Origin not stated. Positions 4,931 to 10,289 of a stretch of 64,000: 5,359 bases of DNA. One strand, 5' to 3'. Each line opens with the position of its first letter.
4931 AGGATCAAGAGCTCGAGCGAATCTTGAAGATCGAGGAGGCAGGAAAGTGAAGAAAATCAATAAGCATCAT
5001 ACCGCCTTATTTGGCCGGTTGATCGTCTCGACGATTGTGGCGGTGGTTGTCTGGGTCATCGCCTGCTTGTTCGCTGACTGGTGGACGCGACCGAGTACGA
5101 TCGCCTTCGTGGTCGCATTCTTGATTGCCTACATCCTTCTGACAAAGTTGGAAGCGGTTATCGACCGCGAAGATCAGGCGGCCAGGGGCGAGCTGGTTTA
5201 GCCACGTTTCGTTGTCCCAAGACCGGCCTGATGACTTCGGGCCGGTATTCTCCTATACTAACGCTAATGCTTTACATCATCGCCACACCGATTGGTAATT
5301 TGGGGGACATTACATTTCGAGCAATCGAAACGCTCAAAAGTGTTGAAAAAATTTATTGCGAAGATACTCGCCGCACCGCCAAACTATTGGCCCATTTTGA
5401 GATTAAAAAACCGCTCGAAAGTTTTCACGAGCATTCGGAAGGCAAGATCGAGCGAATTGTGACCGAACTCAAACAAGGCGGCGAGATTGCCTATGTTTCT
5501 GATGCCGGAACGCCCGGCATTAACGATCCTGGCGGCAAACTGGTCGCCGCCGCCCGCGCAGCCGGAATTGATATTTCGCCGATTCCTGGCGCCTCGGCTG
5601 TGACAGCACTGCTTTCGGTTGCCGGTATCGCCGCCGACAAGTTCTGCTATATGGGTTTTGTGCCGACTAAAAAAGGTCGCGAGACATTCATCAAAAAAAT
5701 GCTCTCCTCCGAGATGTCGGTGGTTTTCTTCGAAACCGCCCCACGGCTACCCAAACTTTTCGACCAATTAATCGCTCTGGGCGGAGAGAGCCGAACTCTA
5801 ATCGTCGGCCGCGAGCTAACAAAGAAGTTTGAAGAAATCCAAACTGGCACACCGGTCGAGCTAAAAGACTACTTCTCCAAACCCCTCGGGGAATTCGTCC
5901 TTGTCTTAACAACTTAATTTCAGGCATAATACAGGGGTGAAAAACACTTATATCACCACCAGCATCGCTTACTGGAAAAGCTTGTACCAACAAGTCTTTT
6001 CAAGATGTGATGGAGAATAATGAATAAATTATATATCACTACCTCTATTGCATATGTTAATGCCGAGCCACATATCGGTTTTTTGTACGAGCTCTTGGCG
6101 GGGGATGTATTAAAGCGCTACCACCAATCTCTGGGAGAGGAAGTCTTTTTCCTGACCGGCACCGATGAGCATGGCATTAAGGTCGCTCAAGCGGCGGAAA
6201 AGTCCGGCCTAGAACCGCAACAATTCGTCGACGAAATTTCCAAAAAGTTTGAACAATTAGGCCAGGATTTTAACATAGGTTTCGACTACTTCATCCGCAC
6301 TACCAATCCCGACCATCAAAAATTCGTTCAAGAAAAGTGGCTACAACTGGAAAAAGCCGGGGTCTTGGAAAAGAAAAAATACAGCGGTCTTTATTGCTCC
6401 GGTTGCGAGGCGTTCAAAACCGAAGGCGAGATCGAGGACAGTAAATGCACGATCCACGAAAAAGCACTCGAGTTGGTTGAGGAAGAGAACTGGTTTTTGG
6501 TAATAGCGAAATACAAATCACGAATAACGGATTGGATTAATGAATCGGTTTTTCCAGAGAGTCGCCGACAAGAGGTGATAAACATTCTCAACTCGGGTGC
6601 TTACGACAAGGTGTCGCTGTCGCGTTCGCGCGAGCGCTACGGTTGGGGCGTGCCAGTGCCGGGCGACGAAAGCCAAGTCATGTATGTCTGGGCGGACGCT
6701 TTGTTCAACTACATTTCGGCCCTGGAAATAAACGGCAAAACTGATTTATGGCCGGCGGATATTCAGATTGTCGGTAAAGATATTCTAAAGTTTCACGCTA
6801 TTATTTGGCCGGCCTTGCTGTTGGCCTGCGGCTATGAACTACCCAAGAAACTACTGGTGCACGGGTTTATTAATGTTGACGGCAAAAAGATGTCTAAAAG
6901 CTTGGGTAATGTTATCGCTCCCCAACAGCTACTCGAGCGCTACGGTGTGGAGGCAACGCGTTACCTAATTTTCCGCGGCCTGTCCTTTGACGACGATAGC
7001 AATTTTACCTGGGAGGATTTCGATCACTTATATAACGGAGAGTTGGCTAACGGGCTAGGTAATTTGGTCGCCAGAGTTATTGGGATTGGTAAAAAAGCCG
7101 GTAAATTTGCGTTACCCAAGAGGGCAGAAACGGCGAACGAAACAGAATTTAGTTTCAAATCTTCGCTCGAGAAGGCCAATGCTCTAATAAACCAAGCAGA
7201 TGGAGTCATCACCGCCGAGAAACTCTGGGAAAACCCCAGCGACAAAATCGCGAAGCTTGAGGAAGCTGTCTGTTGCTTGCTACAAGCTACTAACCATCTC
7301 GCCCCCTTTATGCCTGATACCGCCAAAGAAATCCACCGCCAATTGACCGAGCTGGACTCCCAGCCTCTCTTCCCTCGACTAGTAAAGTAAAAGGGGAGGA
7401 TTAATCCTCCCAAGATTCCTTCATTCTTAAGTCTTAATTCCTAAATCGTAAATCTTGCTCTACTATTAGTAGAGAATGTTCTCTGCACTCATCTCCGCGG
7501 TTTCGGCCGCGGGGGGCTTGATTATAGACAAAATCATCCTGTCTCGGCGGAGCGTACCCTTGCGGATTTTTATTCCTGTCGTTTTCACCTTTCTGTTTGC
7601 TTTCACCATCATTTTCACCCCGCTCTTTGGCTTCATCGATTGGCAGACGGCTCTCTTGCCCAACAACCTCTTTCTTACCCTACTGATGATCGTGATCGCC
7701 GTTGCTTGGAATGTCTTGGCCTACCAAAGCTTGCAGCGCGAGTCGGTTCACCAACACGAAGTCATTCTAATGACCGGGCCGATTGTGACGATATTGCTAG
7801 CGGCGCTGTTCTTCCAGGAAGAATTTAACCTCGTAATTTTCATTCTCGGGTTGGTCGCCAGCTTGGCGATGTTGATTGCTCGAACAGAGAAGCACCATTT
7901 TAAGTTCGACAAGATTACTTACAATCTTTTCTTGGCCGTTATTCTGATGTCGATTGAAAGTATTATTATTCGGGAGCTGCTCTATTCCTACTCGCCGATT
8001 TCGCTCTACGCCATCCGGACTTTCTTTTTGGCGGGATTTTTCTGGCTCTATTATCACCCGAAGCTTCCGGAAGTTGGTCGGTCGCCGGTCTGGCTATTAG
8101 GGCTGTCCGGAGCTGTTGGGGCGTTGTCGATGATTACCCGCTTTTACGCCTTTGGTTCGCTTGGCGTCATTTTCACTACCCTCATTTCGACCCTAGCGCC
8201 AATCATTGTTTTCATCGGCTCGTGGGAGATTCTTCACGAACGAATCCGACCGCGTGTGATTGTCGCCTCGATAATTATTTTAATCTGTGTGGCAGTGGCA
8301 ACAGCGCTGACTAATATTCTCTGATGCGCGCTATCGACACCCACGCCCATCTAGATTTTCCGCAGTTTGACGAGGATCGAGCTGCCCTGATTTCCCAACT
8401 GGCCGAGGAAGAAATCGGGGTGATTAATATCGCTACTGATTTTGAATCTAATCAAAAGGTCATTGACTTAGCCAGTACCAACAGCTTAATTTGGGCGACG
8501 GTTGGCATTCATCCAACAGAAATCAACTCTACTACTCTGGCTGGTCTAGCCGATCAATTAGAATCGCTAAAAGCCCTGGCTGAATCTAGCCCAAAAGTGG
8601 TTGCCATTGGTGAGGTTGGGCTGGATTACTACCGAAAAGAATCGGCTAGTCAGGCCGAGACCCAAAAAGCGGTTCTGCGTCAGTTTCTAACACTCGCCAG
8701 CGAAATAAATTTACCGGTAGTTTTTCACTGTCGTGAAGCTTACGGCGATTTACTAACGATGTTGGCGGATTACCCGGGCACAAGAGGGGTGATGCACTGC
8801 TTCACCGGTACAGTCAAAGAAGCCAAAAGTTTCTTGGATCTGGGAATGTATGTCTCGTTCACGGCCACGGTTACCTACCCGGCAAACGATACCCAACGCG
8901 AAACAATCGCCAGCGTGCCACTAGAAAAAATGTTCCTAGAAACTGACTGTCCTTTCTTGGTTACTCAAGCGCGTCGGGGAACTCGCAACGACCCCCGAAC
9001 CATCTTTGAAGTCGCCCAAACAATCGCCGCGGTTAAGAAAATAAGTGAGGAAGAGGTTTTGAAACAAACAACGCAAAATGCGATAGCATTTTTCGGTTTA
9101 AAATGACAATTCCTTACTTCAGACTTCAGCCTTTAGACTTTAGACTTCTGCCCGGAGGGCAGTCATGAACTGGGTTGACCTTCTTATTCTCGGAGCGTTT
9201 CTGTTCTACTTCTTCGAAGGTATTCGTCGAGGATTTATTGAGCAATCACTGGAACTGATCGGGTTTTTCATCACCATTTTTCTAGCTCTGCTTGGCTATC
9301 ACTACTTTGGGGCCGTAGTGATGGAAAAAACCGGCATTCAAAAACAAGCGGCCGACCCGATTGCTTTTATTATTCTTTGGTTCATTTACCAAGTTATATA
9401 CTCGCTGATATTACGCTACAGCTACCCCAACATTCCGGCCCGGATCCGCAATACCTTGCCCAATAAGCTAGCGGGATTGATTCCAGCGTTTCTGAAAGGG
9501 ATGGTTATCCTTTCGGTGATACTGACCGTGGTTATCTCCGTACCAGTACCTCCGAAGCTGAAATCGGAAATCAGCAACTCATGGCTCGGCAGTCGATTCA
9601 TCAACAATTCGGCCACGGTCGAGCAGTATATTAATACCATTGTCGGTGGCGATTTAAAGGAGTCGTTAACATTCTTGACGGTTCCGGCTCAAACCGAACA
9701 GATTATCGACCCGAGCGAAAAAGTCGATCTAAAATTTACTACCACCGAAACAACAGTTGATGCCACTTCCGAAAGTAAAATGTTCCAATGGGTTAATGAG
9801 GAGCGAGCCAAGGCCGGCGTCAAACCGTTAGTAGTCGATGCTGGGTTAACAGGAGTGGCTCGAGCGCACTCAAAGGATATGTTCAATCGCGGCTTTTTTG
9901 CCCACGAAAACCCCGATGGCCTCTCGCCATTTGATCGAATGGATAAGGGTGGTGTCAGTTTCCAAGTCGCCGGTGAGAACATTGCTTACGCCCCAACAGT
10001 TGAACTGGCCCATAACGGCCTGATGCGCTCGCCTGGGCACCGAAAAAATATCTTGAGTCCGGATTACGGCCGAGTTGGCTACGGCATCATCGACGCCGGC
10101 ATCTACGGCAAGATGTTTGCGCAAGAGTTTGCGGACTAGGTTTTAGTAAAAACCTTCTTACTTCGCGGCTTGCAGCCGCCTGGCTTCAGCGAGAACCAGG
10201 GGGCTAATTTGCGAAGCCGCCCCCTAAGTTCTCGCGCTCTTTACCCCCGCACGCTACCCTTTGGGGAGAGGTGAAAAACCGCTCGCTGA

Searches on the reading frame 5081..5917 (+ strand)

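Call 57: search_protein_families(library=pfam, proteins=[window:5081-5917:+], max_evalue=0.00001)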
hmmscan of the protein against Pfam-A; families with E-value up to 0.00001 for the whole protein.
window:5081-5917:+ (278 aa): 1 family
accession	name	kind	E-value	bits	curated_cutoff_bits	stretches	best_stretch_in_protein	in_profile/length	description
PF00590.25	TP_methylase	-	1.1e-32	114.2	27.8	1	63-257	1-207/212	Tetrapyrrole (Corrin/Porphyrin) Methylases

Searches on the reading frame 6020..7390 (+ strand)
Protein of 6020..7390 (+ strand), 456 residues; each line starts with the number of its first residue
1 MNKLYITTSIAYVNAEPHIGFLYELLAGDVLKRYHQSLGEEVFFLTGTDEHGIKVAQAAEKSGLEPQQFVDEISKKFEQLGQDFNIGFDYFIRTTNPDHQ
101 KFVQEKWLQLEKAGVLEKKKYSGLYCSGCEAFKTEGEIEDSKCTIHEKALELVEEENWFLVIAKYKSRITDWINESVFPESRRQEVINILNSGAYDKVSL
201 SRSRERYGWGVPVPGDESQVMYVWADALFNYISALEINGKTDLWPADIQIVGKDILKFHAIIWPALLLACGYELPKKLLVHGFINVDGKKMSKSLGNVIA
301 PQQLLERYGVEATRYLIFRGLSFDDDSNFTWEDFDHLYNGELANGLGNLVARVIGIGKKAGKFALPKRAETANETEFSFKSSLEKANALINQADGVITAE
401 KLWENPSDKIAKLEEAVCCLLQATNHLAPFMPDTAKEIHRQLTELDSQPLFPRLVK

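Call 57: search_protein_families(library=pfam, proteins=[window:6020-7390:+], max_evalue=0.00001)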
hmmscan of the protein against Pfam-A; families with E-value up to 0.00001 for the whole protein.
window:6020-7390:+ (456 aa): 3 families
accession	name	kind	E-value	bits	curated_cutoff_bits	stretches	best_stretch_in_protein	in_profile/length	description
PF09334.17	tRNA-synt_1g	-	3.6e-99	332.6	20.1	2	136-353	162-390/391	tRNA synthetases class I (M)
PF00133.28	tRNA-synt_1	-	4.4e-26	92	22.7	1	219-318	297-403/414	tRNA synthetases class I (I, L, M and V)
PF01406.26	tRNA-synt_1e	-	8.3e-12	45.5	27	1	272-319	235-282/301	tRNA synthetases class I (C) catalytic domain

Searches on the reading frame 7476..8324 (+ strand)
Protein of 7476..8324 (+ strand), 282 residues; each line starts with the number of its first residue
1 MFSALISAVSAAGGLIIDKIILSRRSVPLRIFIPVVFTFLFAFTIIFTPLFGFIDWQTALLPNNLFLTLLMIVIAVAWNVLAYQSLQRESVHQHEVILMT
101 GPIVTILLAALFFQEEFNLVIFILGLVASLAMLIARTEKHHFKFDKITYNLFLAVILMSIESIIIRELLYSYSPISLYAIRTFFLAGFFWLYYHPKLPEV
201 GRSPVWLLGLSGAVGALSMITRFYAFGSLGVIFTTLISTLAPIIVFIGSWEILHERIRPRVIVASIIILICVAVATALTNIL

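Call 57: search_protein_families(library=pfam, proteins=[window:7476-8324:+], max_evalue=0.00001)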
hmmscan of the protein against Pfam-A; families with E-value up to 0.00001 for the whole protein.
window:7476-8324:+ (282 aa): 1 family
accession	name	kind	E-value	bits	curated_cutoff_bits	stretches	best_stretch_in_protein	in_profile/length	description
PF00892.27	EamA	-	1e-15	58.6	28.2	2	151-275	7-133/135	EamA-like transporter family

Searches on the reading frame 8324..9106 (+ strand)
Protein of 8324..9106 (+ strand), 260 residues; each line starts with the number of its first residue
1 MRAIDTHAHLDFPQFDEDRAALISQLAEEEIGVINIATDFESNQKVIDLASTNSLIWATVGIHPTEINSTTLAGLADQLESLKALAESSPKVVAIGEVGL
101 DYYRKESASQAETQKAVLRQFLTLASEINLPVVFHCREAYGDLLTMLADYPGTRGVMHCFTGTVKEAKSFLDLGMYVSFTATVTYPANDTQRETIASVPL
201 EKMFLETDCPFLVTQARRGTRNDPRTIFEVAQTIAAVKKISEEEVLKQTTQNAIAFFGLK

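Call 57: search_protein_families(library=pfam, proteins=[window:8324-9106:+], max_evalue=0.00001)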
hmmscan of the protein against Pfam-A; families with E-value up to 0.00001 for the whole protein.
window:8324-9106:+ (260 aa): 1 family
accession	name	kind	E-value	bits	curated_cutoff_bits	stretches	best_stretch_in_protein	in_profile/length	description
PF01026.27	TatD_DNase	-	9.5e-76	255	27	1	4-258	1-253/253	TatD related DNase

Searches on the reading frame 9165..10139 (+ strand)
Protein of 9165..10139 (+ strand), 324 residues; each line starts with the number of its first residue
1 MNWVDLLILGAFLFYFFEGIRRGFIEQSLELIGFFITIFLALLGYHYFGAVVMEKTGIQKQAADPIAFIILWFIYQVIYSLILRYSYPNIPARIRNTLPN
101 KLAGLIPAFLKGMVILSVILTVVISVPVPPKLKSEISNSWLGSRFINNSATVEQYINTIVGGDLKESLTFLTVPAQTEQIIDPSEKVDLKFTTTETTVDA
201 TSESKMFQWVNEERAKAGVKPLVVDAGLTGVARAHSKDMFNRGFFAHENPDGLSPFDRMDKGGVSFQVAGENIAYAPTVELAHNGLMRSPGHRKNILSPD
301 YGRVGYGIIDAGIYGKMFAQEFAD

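Call 57: search_protein_families(library=pfam, proteins=[window:9165-10139:+], max_evalue=0.00001)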
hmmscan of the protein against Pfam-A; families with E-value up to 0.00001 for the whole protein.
window:9165-10139:+ (324 aa): 2 families
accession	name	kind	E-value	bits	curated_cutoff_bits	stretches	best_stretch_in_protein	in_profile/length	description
PF02674.22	Colicin_V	-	4.4e-17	62.8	29.3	1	4-146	1-140/144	Colicin V production protein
PF00188.32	CAP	-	1.1e-15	59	21.1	1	210-312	4-106/117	Cysteine-rich secretory protein family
